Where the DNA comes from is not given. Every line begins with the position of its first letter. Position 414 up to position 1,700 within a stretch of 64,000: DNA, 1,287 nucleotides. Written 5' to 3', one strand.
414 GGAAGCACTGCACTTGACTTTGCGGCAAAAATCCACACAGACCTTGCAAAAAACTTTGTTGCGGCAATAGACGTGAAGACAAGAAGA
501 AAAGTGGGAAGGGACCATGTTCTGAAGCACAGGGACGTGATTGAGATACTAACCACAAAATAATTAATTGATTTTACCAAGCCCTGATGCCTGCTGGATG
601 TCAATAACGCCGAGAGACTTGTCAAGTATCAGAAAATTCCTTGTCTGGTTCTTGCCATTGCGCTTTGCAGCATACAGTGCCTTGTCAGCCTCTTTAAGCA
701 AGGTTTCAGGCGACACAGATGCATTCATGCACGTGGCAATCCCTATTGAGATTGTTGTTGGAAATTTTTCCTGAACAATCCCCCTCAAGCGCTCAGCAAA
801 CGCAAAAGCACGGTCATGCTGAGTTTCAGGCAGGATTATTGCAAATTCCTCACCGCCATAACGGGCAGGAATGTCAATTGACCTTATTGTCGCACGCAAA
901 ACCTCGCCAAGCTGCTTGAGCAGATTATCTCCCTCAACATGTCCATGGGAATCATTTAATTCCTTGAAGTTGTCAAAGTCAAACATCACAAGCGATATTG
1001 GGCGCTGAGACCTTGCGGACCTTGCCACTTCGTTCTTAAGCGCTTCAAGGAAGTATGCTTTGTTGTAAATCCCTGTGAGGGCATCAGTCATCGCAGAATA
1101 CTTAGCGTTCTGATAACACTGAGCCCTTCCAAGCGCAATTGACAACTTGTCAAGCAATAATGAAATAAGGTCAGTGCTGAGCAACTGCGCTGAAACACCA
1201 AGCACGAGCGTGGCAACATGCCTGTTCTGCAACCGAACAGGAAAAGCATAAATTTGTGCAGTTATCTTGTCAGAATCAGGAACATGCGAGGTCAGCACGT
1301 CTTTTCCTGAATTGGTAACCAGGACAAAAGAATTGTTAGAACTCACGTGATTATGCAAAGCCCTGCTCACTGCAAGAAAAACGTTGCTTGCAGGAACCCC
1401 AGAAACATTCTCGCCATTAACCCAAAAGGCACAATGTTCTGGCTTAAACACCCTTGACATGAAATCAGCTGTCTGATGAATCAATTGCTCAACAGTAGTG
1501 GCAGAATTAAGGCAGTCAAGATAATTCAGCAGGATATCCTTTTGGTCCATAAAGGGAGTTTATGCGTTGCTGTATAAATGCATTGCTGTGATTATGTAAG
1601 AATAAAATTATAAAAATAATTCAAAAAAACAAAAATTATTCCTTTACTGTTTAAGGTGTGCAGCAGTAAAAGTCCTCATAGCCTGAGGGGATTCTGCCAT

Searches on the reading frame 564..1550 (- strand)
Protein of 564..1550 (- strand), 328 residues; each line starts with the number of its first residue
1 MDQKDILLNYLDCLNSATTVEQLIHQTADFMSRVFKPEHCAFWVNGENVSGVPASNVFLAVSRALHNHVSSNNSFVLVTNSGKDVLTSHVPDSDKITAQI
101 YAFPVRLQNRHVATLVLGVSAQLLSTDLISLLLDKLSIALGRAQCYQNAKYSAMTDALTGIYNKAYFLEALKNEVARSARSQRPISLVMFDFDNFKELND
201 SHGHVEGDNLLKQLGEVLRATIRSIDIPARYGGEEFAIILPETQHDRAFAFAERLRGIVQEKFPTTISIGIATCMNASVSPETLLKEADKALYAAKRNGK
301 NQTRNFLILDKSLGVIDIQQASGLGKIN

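Call 31: search_protein_families(library=pfam, proteins=[window:564-1550:-], max_evalue=0.001)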
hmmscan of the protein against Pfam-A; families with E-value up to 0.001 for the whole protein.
window:564-1550:- (328 aa): 1 family
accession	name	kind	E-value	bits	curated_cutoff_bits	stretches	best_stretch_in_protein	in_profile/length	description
PF00990.26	GGDEF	-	8.9e-44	149.5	23.8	1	153-302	1-161/161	Diguanylate cyclase, GGDEF domain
